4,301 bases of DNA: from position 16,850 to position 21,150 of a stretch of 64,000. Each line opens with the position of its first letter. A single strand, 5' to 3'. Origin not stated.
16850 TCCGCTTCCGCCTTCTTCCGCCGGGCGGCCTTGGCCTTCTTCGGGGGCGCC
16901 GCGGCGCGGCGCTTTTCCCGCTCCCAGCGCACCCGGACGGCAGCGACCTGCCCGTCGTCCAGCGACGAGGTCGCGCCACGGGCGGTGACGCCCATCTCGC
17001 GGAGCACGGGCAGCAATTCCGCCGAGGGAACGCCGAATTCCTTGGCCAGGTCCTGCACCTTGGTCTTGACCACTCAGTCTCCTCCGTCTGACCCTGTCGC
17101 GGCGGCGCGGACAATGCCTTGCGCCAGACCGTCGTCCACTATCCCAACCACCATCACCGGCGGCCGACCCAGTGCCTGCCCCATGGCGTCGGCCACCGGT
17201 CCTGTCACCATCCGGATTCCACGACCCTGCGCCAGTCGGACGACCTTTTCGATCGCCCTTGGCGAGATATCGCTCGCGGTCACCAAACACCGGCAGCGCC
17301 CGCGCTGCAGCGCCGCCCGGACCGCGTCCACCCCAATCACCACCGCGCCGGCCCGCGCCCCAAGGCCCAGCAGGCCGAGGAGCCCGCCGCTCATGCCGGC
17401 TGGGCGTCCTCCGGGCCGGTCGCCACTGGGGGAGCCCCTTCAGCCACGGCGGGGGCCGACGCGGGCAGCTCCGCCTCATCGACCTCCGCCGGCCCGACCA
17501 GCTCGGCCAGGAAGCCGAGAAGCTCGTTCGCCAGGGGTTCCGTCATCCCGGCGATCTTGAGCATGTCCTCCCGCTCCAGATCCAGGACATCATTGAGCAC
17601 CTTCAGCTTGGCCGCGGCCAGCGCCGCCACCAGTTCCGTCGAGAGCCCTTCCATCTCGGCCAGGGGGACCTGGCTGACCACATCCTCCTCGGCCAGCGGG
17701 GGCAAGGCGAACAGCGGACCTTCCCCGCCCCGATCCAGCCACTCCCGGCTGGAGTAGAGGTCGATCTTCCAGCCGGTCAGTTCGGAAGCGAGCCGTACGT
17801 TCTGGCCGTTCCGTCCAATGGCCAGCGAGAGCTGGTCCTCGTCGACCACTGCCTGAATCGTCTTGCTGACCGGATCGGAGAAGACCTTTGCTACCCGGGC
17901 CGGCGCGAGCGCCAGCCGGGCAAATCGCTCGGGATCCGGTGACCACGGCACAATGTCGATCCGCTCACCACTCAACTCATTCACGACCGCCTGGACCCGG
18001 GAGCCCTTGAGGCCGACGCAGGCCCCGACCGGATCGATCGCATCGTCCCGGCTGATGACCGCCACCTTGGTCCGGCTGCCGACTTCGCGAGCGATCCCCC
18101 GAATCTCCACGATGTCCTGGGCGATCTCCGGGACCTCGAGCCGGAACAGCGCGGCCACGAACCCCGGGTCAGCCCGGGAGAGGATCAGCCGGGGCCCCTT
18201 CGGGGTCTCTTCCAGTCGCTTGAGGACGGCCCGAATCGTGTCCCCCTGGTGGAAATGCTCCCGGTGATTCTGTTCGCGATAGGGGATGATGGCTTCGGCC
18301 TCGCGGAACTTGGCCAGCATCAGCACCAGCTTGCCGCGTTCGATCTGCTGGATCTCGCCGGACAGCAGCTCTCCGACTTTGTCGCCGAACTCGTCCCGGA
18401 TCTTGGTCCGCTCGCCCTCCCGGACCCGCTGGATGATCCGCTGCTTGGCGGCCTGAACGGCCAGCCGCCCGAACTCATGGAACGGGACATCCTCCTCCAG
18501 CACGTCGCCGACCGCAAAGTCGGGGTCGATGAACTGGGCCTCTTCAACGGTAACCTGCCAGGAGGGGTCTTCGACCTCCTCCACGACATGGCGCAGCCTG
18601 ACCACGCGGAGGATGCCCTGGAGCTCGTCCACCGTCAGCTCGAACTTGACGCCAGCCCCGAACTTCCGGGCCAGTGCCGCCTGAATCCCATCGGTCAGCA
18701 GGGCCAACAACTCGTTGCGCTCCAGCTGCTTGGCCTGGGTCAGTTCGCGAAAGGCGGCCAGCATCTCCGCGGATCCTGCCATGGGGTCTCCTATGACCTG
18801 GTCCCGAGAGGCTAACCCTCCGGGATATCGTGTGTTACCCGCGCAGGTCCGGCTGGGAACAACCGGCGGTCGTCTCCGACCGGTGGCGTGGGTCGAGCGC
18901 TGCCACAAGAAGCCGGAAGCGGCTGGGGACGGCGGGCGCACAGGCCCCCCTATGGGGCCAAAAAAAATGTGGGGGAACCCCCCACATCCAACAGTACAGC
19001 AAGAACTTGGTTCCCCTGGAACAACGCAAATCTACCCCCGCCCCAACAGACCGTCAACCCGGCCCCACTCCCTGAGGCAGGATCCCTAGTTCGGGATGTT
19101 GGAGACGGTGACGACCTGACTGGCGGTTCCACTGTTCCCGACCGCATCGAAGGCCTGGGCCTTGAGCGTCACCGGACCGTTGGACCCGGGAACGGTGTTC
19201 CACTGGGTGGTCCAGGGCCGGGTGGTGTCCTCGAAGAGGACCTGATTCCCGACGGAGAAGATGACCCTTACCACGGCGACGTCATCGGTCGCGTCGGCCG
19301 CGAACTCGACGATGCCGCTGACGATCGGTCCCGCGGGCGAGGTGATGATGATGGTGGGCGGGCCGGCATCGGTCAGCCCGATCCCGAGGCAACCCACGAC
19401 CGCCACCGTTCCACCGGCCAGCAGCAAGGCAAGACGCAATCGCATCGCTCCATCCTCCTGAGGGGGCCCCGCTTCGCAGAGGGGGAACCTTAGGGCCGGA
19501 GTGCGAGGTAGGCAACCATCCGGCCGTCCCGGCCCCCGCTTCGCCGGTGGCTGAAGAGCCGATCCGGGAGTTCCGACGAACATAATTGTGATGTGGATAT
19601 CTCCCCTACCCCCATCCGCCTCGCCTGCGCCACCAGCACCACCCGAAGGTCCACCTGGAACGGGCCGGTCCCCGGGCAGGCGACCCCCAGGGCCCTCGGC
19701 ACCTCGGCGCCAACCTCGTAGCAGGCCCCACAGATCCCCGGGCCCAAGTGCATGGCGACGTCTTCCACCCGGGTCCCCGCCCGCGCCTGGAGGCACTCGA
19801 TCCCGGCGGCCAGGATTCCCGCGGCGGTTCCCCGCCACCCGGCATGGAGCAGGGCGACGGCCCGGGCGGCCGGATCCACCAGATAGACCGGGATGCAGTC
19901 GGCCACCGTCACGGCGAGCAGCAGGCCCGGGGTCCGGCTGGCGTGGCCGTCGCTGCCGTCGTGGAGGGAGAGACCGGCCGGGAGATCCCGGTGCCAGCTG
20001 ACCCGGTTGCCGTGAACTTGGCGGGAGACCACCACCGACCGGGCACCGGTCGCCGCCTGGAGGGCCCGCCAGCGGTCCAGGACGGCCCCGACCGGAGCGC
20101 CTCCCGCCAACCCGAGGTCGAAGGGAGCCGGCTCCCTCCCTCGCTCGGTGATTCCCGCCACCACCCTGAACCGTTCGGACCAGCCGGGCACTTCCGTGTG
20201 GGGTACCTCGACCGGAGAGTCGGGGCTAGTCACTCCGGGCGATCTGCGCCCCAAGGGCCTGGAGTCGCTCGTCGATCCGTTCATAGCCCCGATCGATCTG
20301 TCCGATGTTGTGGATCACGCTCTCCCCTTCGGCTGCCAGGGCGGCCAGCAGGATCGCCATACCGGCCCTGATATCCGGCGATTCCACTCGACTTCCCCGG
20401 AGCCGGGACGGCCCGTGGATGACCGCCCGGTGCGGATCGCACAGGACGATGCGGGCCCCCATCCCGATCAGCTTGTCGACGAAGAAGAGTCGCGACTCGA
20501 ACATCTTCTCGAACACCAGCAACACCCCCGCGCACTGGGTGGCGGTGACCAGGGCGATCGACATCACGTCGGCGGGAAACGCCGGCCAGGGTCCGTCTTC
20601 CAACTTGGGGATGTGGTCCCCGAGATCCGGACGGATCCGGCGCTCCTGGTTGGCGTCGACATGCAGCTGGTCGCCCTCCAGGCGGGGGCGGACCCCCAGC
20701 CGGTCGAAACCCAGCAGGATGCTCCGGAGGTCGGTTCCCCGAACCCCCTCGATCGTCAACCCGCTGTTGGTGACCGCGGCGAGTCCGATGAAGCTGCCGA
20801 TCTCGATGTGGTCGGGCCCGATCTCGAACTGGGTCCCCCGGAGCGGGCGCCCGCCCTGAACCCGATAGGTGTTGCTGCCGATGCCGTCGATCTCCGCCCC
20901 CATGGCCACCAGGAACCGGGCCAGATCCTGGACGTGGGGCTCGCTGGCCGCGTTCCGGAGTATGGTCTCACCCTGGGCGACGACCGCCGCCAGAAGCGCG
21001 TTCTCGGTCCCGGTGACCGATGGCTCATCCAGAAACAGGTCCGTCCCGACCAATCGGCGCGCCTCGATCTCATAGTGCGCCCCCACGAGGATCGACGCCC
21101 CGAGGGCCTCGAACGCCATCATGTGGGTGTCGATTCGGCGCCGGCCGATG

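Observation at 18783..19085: Promoter, ~60-nt transcript and strong intrinsic terminator directly upstream of nusA: attenuator or sRNA; rimP and ylxR absent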

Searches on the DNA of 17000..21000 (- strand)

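Call 3: search_rna_families(source=window, start=17000, end=21000, threshold=evalue, max_evalue=10, show_alignments=3)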
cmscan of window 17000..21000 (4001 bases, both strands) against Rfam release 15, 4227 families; matches with E-value up to 10: 3.
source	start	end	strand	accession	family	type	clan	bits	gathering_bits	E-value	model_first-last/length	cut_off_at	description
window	20332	20403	-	RF02598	EBv-sisRNA-2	Gene;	-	22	41.8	5.6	1-76/76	no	Epstein-Barr virus stable intronic sequence RNA 2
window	17749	17839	-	RF02823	LPR69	Gene; sRNA;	-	17.6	40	2.4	1-82/82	no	Legionella RNA 69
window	19314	19372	+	RF01276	sR53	Gene; snRNA; snoRNA; CD-box;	-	15.6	49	2.6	1-60/60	no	Small nucleolar RNA sR53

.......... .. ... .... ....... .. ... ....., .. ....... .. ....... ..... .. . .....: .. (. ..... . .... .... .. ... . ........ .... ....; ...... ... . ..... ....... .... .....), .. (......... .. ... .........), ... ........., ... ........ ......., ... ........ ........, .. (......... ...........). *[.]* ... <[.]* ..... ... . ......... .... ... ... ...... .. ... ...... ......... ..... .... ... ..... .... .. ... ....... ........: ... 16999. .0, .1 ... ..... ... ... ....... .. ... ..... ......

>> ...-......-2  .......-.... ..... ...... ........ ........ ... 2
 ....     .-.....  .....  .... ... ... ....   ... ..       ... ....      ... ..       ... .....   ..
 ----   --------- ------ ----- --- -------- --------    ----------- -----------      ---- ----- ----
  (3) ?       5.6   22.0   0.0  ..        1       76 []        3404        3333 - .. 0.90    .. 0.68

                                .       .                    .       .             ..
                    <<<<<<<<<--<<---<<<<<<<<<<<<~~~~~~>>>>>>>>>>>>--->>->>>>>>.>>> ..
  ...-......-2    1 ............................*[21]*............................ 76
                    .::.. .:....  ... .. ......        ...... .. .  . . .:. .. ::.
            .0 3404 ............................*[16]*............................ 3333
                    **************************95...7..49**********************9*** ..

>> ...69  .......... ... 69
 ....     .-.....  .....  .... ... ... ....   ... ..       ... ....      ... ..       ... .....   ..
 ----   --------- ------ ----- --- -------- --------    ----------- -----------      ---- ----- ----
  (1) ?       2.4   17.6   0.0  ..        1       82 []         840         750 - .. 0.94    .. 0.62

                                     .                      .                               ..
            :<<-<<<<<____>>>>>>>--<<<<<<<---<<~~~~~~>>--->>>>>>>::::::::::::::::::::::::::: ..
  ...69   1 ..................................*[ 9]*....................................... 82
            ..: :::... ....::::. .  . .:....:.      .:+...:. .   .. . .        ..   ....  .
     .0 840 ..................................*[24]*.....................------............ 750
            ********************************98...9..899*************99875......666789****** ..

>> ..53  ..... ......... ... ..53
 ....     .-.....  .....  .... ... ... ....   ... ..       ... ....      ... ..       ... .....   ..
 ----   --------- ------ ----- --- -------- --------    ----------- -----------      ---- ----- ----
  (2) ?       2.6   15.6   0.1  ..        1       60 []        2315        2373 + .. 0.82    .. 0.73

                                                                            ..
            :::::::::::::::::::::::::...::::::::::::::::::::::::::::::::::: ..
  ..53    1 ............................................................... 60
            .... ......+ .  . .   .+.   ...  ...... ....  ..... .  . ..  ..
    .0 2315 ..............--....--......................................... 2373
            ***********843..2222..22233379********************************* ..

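Call 33: search_rna_families(sources=[L052, L057, L060, L063, L077, L080, L005], threshold=evalue, max_evalue=10, show_alignments=4)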
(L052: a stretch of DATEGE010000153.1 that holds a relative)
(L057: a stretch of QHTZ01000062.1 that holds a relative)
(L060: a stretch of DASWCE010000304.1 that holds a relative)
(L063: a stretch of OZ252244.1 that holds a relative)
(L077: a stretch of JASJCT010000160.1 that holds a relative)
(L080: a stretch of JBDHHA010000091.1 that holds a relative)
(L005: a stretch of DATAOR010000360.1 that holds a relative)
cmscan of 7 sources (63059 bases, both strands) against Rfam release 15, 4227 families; matches with E-value up to 10: 6.
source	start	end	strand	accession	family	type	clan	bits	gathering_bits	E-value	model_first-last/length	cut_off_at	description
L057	2228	2316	+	RF03944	mir-935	Gene; miRNA;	-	38.3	73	0.048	1-91/91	no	mir-935 microRNA precursor family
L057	2231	2316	-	RF03944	mir-935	Gene; miRNA;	-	34.9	73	0.26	1-91/91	no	mir-935 microRNA precursor family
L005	4944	5034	+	RF02823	LPR69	Gene; sRNA;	-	26.1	40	0.17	1-82/82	no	Legionella RNA 69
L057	2230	2316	-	RF03516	MIR5229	Gene; miRNA;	-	23.2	80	2.6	1-87/87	no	MIR5229 microRNA precursor family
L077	5306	5363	+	RF01134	sR30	Gene; snRNA; snoRNA; CD-box;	-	17.1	38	7.5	1-57/57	no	Small nucleolar RNA sR30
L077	5300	5363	+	RF01145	sR14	Gene; snRNA; snoRNA; CD-box;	-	16.8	38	4.7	1-54/54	no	Small nucleolar RNA sR14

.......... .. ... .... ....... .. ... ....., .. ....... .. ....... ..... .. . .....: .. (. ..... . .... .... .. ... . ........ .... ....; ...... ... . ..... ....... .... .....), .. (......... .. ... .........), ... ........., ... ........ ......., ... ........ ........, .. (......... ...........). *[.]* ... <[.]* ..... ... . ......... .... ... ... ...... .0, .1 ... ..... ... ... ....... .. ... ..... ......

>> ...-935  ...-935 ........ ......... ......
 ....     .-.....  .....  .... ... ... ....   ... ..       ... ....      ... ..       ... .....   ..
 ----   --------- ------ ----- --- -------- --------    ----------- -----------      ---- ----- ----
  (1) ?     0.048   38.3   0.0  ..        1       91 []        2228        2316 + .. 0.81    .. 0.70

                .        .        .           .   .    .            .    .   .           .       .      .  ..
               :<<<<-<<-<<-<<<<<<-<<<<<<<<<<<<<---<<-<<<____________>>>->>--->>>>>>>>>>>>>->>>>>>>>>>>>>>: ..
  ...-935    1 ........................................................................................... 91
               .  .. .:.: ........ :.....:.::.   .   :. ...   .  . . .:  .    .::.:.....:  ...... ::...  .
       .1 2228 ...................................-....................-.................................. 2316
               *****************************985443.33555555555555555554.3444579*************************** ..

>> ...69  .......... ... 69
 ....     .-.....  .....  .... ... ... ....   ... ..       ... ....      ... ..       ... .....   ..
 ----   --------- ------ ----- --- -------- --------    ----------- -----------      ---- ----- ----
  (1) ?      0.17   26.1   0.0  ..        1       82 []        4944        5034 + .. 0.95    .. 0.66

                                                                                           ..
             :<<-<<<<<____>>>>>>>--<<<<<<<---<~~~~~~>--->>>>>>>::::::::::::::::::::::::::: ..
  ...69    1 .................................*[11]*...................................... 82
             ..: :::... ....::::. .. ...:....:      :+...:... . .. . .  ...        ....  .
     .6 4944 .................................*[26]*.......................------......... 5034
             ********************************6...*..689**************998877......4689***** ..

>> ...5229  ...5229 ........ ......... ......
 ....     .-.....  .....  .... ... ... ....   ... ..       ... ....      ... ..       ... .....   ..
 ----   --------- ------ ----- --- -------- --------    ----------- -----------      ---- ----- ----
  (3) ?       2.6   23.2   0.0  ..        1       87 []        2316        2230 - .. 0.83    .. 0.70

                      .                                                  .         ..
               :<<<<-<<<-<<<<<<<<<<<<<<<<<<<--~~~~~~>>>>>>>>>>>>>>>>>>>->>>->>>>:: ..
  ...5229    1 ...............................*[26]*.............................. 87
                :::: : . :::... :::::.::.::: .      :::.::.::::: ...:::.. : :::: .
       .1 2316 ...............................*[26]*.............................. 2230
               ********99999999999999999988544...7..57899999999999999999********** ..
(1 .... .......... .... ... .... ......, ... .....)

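Call 34: search_rna_families(source=L057, start=3060, end=3150, threshold=evalue, max_evalue=10, show_alignments=5)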
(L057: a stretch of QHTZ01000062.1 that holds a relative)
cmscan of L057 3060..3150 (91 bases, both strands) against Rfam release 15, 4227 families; matches with E-value up to 10: 2.
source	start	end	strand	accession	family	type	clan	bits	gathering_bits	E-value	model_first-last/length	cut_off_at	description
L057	3120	3150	-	RF00648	MIR396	Gene; miRNA;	-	12.3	80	4.8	88-118/118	5'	MIR396 microRNA precursor family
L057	3067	3131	+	RF00519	suhB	Gene; sRNA;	CL00108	9.8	41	6.9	1-77/77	no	Makes More Granules Regulator RNA (mmgR)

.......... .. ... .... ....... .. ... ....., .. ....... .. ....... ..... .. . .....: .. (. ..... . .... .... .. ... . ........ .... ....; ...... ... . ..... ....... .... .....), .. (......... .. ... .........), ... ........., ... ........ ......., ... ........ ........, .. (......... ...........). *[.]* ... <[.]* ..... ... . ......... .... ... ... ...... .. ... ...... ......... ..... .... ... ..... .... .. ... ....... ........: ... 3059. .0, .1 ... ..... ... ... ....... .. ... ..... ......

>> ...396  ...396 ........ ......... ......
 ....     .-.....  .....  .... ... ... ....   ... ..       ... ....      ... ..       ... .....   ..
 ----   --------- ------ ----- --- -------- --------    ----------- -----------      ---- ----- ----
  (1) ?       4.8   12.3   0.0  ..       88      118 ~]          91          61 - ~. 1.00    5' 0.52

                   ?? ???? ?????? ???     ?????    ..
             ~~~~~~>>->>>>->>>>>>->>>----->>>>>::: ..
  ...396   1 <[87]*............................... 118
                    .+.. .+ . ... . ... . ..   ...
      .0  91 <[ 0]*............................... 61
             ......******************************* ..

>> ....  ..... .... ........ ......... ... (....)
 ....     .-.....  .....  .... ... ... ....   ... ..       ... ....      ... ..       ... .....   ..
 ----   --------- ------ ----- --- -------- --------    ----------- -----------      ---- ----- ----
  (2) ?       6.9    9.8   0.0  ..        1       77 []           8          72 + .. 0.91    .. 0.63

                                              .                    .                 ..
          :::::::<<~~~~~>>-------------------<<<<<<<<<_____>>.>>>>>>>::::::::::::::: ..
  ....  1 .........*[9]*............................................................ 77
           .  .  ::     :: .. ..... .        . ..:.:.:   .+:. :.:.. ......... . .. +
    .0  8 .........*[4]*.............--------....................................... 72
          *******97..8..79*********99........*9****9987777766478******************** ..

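Call 35: search_rna_families(source=window, start=18940, end=19030, threshold=evalue, max_evalue=10, show_alignments=5)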
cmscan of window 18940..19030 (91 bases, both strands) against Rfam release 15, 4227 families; matches with E-value up to 10: 14.
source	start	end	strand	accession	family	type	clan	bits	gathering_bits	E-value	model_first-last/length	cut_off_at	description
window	18960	19022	-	RF02866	ncS16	Gene; sRNA;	-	18.7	48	0.06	1-83/83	no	Burkholderia sRNA 16 (Bc_KC_sr1)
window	18943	19002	+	RF03142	L2-Alphaproteobacteria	Cis-reg; leader;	-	16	37.8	0.031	1-66/66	no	L2-Alphaproteobacteria ribosomal protein leader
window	18942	18987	-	RF02948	cow-rumen-4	Gene; sRNA;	-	15.1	48.5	2.3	1-64/64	no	cow-rumen-4 RNA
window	18959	18999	-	RF02451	ncr1241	Gene; sRNA;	-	14.6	60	1.9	1-63/63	no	Bacillus sRNA ncr1241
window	18960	19012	-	RF02651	SorY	Gene; sRNA;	-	14.4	111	0.44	1-83/83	no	Singlet oxygen resistance RNA Y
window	18961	18991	-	RF03210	mir-7359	Gene; miRNA;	-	14.3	90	2.5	1-56/56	no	mir-7359 microRNA precursor family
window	18962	19021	-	RF02784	SorX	Gene; sRNA;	-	13.7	46.6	0.32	1-73/73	no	Singlet oxygen resistance RNA X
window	18955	19030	-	RF00558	L20_leader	Cis-reg; leader;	-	12.7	58.7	2.1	39-127/127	5'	Ribosomal protein L20 leader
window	18962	19030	+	RF02420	Bp1_162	Gene; sRNA;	-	12.4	50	7.5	1-72/100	3'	Burkholderia sRNA Bp1_Cand612_SIPHT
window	19015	19030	+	RF01496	Afu_182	Gene; sRNA;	-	11.5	65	2.6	1-16/195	3'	A. fumigatus sRNA Afu_182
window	18964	18983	-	RF01785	blv_FSE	Cis-reg; frameshift_element;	-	11.4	34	7.1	1-27/27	no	ribosomal frameshift site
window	18941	18979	-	RF01768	flavi_FSE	Cis-reg; frameshift_element;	-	9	43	5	1-40/62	no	ribosomal frameshift site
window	18953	18983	+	RF02975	DUF3800-XI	Gene; sRNA;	-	8.2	37.8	8.1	1-48/48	no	DUF3800-XI RNA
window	18940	18994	-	RF02650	CncR1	Gene; sRNA;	-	7.4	76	9.7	1-53/213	3'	Cag non-coding RNA1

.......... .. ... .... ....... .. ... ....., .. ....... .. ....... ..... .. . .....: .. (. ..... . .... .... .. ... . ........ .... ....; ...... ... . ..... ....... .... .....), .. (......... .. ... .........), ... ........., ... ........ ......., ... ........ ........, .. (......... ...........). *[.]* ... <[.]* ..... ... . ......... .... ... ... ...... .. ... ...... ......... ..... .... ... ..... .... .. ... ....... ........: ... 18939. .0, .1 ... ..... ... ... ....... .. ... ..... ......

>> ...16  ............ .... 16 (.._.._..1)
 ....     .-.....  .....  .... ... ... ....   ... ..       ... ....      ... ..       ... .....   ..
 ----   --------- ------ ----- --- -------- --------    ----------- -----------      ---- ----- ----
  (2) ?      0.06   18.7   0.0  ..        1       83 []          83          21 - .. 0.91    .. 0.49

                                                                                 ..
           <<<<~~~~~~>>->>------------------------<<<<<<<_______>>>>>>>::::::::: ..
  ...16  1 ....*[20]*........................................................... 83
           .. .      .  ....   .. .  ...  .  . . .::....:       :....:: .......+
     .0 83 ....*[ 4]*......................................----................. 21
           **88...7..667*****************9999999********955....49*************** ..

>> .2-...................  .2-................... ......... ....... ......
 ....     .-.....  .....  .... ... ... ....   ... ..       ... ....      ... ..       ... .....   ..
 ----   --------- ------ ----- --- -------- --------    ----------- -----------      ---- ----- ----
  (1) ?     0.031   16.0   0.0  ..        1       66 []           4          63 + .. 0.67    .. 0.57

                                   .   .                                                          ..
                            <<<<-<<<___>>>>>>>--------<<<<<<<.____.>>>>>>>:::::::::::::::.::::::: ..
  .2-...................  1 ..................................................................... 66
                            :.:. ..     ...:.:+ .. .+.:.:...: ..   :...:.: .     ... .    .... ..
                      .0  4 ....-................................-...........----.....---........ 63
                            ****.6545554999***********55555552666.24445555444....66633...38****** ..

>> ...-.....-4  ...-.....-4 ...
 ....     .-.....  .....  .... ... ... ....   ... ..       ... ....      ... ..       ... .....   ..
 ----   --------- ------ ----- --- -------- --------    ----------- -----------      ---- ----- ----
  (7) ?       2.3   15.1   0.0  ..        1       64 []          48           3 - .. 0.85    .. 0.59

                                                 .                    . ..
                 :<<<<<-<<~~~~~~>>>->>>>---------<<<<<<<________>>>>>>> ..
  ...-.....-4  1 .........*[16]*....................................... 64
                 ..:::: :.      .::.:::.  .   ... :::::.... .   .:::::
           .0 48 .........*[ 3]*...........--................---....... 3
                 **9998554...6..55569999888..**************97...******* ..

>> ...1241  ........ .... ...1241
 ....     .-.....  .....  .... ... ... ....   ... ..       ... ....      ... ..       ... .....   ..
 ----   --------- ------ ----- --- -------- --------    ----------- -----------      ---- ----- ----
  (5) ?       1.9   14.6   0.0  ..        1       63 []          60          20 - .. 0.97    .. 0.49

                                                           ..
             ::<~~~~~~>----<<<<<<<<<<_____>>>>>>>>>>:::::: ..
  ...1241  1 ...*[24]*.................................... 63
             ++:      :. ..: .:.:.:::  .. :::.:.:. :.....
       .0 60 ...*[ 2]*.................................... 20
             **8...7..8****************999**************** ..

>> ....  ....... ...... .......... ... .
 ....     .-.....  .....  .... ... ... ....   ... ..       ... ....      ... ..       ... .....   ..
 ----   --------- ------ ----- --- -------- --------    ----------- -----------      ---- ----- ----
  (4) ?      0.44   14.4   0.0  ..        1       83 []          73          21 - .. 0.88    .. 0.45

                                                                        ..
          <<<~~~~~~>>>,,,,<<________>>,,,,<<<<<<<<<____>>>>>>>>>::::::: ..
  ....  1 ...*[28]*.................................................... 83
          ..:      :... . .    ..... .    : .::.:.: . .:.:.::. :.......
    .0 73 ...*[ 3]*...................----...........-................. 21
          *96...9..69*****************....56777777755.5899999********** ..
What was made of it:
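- On a 91-nt slice, the weak Rfam matches are all to sRNAs whose terminators resemble this one (call 35; none approaches its gathering score).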

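Call 49: build_rna_model(alignment_id=A1, structure=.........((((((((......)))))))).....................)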
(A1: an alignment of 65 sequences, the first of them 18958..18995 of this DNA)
Model R1 built from alignment A1 (65 sequences, 52 columns); structure: as given.
model positions 39; base pairs 8; branch points 0; effective number of sequences 65; information 1.056 bits per position. Calibrated on 0.2 Mb of random sequence (short: E-values are rough).
structure used (alignment columns):
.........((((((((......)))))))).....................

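Call 50: search_with_rna_model(model_id=R1, sources=[window, L081], max_evalue=10, filters=off, show_alignments=4)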
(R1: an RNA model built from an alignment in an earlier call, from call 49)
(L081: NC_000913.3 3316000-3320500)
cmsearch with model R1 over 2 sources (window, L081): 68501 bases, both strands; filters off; matches with E-value up to 10: 2.
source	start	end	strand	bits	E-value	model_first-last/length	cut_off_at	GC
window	18958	18994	-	43.9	7.6e-08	1-39/39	no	0.51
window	18968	18987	+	15.1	0.26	9-30/39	no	0.65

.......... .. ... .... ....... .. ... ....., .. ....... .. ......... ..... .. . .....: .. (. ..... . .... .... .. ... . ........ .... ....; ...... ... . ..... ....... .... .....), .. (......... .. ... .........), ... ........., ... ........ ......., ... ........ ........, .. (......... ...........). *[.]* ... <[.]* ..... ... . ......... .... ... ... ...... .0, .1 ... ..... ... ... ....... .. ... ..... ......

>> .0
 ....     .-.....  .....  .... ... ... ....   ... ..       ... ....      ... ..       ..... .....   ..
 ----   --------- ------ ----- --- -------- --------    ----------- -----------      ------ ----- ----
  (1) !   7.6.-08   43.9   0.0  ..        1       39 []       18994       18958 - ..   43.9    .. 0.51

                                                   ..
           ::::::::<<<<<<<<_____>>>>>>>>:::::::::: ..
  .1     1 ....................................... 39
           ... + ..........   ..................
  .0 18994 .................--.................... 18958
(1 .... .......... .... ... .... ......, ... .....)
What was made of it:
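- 18968..18986 (-): Terminator hairpin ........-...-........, with a G-rich 5' arm and a C-rich 3' arm. A covariance model finds one copy in the window, at 43.9 bits (call 50).
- Tried and rejected: There was no hit (call 50), so only architectural similarity can be claimed.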

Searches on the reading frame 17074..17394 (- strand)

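Call 10: search_protein_families(library=pfam, proteins=[window:17074-17394:-])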
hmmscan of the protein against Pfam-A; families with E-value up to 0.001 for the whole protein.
window:17074-17394:- (106 aa): 1 family
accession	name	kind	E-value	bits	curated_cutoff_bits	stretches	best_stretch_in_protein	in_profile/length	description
PF01248.31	Ribosomal_L7Ae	-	4.4e-09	36.3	22.1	1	12-91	10-91/95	Ribosomal protein L7Ae/L30e/S12e/Gadd45 family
